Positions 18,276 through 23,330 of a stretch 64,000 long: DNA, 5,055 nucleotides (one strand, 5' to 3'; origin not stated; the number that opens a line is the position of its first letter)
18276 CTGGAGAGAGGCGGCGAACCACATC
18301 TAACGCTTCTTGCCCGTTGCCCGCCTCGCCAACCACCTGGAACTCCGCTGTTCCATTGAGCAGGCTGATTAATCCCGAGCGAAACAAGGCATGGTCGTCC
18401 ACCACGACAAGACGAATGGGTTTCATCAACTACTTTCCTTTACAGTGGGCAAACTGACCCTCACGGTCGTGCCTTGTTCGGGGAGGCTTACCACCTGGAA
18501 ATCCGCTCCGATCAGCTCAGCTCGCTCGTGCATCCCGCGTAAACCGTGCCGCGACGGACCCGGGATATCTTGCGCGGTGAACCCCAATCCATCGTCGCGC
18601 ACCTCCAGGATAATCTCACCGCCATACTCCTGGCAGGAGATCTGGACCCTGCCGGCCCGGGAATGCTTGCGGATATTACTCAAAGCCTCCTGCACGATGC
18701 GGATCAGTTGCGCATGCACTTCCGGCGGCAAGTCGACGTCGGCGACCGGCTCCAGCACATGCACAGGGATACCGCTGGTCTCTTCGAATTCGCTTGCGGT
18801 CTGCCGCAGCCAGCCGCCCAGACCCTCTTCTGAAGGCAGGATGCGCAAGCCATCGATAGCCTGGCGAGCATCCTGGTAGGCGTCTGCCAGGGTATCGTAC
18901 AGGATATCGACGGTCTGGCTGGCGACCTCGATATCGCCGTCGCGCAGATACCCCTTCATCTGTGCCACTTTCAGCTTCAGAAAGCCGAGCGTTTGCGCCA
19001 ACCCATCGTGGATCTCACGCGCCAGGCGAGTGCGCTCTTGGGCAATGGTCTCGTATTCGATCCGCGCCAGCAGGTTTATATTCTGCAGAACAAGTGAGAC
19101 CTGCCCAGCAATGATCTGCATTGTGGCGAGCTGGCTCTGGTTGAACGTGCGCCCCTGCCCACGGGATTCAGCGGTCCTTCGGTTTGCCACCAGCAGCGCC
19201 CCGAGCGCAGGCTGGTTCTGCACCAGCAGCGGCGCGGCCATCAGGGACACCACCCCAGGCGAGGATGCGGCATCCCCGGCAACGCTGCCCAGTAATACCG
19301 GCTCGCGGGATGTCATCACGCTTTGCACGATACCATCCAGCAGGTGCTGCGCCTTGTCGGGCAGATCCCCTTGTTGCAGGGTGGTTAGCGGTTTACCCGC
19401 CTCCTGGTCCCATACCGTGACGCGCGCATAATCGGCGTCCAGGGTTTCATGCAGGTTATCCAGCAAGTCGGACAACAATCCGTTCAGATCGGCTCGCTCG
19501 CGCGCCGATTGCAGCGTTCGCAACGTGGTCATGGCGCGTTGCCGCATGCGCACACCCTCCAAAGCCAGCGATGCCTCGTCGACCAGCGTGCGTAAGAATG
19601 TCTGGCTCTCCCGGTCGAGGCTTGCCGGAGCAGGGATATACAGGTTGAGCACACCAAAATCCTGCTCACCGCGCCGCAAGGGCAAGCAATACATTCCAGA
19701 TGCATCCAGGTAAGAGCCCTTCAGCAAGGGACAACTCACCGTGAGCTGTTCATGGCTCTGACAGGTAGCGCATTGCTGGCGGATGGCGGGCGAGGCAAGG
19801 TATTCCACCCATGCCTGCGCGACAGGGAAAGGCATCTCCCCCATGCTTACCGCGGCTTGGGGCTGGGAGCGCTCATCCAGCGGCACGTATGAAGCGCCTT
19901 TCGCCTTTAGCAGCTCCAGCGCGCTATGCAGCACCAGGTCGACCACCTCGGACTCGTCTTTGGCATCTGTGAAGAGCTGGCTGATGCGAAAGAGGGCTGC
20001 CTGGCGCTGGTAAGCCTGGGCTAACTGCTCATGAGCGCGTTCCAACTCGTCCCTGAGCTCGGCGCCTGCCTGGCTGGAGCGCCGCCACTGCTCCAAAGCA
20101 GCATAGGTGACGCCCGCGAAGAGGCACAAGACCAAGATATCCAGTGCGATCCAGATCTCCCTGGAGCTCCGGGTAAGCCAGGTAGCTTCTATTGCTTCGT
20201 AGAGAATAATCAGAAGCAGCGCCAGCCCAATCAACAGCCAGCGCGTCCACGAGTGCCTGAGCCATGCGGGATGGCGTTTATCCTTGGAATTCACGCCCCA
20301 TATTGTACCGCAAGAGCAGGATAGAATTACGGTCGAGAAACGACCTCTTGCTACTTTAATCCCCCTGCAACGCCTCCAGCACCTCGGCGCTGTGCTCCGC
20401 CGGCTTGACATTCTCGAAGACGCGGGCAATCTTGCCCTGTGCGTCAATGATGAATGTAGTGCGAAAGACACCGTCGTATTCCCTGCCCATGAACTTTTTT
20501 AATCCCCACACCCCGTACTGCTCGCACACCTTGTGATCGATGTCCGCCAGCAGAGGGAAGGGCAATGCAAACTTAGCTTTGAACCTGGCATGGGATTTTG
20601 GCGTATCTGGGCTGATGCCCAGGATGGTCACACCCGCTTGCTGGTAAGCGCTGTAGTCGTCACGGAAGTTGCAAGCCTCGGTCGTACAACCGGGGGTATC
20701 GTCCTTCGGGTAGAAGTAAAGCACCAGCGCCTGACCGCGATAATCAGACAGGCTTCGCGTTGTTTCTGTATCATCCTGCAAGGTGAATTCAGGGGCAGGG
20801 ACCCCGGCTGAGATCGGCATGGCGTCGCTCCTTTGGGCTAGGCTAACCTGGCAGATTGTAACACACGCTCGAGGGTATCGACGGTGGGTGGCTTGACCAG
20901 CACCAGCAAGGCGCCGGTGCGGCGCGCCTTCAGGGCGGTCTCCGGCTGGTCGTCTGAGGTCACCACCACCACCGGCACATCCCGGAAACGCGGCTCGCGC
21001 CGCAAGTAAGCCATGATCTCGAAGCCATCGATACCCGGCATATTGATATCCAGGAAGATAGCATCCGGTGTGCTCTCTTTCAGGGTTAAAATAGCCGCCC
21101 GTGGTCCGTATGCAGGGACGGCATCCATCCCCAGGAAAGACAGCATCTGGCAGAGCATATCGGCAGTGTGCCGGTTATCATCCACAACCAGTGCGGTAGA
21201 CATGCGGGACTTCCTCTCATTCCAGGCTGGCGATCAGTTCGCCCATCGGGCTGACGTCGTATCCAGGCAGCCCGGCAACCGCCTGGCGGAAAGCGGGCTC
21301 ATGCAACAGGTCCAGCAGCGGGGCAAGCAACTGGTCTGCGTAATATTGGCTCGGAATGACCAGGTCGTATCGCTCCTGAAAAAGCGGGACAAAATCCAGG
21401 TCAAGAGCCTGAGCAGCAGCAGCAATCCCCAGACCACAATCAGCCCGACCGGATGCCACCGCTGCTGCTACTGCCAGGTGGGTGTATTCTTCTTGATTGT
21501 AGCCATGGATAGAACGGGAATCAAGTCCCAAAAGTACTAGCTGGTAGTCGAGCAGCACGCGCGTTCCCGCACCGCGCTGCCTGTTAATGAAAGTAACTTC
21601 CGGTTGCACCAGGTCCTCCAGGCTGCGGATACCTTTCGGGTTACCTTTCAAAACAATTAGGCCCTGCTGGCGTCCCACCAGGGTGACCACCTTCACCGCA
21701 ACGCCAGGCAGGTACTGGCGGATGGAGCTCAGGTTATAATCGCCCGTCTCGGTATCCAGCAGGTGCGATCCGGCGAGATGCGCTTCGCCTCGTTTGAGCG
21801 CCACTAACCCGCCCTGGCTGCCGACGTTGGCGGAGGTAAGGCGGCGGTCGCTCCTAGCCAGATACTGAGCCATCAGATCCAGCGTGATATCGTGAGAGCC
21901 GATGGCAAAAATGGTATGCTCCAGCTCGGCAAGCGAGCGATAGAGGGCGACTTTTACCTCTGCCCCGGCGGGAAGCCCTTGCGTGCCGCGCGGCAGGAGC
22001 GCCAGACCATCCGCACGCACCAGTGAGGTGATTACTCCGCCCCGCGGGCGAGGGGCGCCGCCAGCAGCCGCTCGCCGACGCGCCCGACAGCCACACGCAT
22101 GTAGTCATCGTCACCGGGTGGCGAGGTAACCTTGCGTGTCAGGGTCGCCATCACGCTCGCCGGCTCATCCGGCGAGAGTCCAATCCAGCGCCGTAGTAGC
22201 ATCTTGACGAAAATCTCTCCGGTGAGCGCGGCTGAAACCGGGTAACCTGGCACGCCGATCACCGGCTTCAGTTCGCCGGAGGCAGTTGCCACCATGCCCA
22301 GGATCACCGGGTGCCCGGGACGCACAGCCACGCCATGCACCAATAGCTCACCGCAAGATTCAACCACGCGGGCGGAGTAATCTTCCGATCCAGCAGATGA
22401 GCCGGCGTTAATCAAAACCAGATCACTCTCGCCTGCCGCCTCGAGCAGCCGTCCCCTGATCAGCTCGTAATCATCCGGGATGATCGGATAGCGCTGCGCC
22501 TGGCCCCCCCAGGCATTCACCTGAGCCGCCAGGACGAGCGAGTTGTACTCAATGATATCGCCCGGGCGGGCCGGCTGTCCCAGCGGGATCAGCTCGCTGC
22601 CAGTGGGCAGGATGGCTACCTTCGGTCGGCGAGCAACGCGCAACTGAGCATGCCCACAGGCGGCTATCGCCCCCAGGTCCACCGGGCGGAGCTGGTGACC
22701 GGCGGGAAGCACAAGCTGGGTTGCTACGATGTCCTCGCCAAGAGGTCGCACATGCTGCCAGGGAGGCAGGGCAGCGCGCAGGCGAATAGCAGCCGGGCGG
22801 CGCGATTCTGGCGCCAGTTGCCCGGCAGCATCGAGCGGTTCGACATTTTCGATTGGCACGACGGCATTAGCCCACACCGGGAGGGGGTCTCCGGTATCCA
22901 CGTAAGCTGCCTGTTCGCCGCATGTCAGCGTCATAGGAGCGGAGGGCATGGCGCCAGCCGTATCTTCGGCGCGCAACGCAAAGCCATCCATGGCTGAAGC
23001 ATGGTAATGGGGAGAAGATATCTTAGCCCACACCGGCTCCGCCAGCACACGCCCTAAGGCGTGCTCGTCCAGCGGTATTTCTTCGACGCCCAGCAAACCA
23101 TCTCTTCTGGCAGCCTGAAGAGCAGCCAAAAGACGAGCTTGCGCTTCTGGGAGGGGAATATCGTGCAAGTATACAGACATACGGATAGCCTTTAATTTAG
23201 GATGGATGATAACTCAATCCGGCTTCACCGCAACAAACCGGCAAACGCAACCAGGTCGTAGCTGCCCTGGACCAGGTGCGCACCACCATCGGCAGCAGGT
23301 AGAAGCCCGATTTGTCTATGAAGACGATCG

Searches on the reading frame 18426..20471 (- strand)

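Call 81: search_protein_families(library=pfam, max_evalue=0.00001, proteins=[window:18426-20471:-])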
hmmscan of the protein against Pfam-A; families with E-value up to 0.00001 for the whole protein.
window:18426-20471:- (681 aa): 6 families
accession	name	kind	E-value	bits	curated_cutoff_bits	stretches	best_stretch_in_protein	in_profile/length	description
PF13185.12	GAF_2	-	7.3e-18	65.5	28.6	1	171-305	2-136/136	GAF domain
PF02518.31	HATPase_c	-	8e-14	52.5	26.4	1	587-676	4-109/111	Histidine kinase-, DNA gyrase B-, and HSP90-like ATPase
PF01590.32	GAF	-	1.4e-13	52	22.4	1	328-461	1-132/133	GAF domain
PF07730.19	HisKA_3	-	1.6e-11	45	24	1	479-543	1-64/68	Histidine kinase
PF13492.12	GAF_3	-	5.4e-11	43.4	27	0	175-305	4-128/129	GAF domain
PF13581.12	HATPase_c_2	-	9.8e-06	26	27.4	0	576-641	18-89/127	Histidine kinase-like ATPase domain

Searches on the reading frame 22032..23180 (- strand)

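Call 81: search_protein_families(library=pfam, max_evalue=0.00001, proteins=[window:22032-23180:-])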
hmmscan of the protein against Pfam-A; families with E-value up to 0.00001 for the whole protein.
window:22032-23180:- (382 aa): 2 families
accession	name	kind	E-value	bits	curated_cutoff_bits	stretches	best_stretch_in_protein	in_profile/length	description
PF03453.22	MoeA_N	-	2.2e-39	135.1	30.8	1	8-176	1-160/160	MoeA N-terminal region (domain I and II)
PF00994.29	MoCF_biosynth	-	2.5e-24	86.1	26.6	1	189-330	1-143/144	Probable molybdopterin binding domain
